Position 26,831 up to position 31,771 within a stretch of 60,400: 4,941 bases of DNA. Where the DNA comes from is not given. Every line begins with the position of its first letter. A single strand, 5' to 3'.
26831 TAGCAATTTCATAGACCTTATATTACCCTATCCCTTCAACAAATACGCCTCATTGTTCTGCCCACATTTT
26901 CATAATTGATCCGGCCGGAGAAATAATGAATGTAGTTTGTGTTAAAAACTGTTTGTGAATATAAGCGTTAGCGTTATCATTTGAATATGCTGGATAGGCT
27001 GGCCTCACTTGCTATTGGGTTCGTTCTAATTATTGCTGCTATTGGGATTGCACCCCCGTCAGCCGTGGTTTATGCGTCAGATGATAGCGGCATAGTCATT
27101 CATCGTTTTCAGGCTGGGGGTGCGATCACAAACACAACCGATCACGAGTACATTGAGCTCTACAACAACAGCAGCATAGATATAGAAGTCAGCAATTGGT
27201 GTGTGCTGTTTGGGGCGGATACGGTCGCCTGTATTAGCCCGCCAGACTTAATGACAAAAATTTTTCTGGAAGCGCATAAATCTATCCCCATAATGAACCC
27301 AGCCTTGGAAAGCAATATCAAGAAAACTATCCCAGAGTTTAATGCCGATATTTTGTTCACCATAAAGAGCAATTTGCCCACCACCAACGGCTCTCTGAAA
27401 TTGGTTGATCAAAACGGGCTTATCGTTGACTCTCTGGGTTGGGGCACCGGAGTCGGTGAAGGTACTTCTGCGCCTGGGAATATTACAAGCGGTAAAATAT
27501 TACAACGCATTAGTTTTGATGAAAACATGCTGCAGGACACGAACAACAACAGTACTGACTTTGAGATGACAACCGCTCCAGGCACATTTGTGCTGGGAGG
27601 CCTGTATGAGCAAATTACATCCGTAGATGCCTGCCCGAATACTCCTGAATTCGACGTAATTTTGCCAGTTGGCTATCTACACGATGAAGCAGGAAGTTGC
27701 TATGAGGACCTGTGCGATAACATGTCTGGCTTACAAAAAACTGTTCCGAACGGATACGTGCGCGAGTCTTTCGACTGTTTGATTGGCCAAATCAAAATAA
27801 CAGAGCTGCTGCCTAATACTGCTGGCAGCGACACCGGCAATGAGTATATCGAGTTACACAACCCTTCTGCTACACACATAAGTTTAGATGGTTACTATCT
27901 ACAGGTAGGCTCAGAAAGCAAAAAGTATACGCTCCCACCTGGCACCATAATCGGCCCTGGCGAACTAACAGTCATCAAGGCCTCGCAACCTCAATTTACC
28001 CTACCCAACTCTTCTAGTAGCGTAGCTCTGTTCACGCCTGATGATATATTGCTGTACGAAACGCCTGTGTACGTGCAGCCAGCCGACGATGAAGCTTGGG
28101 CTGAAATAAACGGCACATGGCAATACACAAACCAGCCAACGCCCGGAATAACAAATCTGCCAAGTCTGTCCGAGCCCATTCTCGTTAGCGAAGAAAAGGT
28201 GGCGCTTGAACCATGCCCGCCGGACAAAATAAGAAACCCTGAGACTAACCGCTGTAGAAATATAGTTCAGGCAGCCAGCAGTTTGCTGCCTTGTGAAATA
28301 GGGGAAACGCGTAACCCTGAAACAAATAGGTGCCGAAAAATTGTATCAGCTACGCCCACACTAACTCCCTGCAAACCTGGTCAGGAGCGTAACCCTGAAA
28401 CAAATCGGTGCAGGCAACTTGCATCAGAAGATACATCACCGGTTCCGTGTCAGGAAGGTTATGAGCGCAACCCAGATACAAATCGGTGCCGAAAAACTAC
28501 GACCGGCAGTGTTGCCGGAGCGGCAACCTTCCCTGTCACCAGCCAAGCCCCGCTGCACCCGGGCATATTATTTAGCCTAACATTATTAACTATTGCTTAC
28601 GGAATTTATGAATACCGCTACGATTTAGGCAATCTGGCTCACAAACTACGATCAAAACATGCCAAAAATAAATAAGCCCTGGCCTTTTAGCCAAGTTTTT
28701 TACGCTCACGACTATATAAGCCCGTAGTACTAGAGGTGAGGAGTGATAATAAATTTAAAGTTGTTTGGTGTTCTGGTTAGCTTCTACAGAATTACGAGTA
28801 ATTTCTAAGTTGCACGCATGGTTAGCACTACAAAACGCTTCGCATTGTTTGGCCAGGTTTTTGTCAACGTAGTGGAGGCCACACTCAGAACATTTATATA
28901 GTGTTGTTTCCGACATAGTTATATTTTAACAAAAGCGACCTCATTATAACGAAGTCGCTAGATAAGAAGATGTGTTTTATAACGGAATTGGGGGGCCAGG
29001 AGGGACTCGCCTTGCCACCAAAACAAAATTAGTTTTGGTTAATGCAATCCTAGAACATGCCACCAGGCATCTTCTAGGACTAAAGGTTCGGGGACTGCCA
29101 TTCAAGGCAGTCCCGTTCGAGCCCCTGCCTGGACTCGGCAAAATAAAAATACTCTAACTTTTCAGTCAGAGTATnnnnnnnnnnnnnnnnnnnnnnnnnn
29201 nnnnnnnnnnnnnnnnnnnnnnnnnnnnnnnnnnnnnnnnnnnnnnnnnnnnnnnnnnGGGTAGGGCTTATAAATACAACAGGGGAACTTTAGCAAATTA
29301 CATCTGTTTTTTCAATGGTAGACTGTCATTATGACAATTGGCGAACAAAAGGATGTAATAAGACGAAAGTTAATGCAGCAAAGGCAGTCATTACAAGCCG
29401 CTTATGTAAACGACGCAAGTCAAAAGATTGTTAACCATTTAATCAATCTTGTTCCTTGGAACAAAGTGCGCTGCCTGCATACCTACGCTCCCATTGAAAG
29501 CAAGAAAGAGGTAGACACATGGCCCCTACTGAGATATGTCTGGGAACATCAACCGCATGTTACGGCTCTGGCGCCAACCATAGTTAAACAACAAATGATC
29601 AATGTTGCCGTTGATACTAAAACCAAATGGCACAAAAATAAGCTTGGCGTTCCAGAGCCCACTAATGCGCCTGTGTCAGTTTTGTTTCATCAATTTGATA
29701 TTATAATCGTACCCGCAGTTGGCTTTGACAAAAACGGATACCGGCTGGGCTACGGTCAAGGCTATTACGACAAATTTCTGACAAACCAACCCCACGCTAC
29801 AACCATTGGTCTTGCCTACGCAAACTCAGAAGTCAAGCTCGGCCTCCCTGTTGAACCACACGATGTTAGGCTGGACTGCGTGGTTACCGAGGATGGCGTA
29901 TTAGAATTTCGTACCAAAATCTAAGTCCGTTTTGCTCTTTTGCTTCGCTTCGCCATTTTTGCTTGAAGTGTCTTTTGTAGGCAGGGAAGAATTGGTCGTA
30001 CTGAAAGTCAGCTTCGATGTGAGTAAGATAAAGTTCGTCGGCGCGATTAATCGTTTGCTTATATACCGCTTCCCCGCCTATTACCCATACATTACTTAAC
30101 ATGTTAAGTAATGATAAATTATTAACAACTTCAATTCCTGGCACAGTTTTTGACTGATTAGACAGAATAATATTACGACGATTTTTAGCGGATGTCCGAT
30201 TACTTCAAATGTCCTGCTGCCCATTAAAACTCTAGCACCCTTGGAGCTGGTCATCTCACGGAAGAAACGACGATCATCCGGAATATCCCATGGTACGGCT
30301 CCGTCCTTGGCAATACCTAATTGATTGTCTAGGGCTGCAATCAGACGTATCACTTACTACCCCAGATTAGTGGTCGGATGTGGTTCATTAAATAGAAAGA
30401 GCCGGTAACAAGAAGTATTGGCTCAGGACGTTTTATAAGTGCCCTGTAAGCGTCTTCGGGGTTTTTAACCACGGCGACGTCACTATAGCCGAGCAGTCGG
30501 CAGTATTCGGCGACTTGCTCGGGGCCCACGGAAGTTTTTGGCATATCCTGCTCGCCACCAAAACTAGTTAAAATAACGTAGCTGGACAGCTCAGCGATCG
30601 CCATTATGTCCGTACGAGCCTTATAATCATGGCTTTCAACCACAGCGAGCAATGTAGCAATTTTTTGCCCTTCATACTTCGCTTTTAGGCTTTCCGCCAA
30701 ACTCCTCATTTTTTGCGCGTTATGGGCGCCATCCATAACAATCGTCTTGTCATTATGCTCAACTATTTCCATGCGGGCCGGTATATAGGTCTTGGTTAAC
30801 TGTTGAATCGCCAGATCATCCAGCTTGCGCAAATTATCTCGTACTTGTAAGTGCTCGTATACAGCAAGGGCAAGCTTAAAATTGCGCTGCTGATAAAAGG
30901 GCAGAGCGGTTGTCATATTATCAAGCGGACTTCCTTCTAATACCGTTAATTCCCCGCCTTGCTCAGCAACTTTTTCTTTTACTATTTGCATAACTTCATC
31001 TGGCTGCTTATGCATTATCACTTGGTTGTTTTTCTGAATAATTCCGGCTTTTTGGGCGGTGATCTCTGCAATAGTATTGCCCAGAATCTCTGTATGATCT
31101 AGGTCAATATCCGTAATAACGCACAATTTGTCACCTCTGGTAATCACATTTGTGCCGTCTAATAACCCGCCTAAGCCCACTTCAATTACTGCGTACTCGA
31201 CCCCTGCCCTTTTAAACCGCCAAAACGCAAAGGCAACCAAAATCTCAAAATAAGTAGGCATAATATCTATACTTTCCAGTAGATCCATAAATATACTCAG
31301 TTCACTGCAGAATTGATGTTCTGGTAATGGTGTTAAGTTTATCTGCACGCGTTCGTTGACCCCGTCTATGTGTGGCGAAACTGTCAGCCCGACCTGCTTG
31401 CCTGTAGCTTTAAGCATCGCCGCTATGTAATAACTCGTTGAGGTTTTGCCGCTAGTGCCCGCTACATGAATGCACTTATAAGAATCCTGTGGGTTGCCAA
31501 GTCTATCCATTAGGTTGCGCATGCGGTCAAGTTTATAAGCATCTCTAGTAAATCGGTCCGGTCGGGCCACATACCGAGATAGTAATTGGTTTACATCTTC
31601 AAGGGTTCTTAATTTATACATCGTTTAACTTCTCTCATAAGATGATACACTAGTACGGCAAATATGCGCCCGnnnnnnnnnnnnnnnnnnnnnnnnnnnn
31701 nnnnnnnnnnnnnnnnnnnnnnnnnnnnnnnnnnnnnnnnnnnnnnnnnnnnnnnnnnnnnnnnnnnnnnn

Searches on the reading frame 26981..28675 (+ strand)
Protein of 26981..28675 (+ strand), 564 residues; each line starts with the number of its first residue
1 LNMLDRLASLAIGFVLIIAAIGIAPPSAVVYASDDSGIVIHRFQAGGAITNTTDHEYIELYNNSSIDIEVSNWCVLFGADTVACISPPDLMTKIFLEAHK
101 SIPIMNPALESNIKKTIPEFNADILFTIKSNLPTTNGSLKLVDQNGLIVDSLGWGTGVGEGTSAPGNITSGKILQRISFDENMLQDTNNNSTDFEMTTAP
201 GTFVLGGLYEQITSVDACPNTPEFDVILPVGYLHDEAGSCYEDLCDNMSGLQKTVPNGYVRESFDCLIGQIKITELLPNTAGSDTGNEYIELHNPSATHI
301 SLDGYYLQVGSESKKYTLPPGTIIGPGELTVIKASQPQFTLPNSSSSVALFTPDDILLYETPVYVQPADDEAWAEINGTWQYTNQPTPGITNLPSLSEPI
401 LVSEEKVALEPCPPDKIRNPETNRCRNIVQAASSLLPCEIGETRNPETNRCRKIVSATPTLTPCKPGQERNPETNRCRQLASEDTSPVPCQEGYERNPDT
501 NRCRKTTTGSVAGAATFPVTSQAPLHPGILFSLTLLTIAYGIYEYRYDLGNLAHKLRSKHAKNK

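Call 46: search_protein_families(library=pfam, proteins=[window:26981-28675:+], max_evalue=0.001)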
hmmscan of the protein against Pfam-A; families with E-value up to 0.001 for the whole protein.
window:26981-28675:+ (564 aa): 1 family
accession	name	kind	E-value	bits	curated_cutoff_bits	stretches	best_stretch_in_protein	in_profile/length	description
PF00932.25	LTD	-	2e-21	76.8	34.3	2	269-353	6-97/109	Lamin Tail Domain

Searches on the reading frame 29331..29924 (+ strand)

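Call 46: search_protein_families(library=pfam, proteins=[window:29331-29924:+], max_evalue=0.001)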
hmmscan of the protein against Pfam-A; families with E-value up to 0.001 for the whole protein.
window:29331-29924:+ (197 aa): 1 family
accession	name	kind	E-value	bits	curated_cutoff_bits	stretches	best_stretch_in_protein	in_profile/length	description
PF01812.26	5-FTHF_cyc-lig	-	1e-35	123.8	27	1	7-187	1-186/186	5-formyltetrahydrofolate cyclo-ligase family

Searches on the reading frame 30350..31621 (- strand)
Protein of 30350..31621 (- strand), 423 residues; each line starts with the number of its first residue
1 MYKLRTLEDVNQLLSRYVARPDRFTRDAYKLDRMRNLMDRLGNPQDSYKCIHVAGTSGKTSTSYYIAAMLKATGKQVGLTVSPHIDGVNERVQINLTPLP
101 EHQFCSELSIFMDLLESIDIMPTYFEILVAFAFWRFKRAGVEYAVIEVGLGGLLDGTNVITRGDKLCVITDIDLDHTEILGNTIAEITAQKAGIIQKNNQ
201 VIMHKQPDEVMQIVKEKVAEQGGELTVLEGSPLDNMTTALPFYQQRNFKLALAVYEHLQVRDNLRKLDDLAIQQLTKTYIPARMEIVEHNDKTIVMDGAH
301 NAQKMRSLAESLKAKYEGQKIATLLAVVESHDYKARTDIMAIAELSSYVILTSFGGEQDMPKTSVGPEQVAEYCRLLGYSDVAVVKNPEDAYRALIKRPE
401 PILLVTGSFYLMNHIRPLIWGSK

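Call 46: search_protein_families(library=pfam, proteins=[window:30350-31621:-], max_evalue=0.001)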
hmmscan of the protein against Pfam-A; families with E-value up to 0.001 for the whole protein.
window:30350-31621:- (423 aa): 2 families
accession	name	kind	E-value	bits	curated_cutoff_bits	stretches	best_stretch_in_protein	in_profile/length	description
PF02875.26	Mur_ligase_C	-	6.4e-13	50.1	28.4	1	283-409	2-127/127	Mur ligase, glutamate ligase domain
PF08245.18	Mur_ligase_M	-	3.5e-10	40.6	24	1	53-224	1-141/200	Mur ligase middle domain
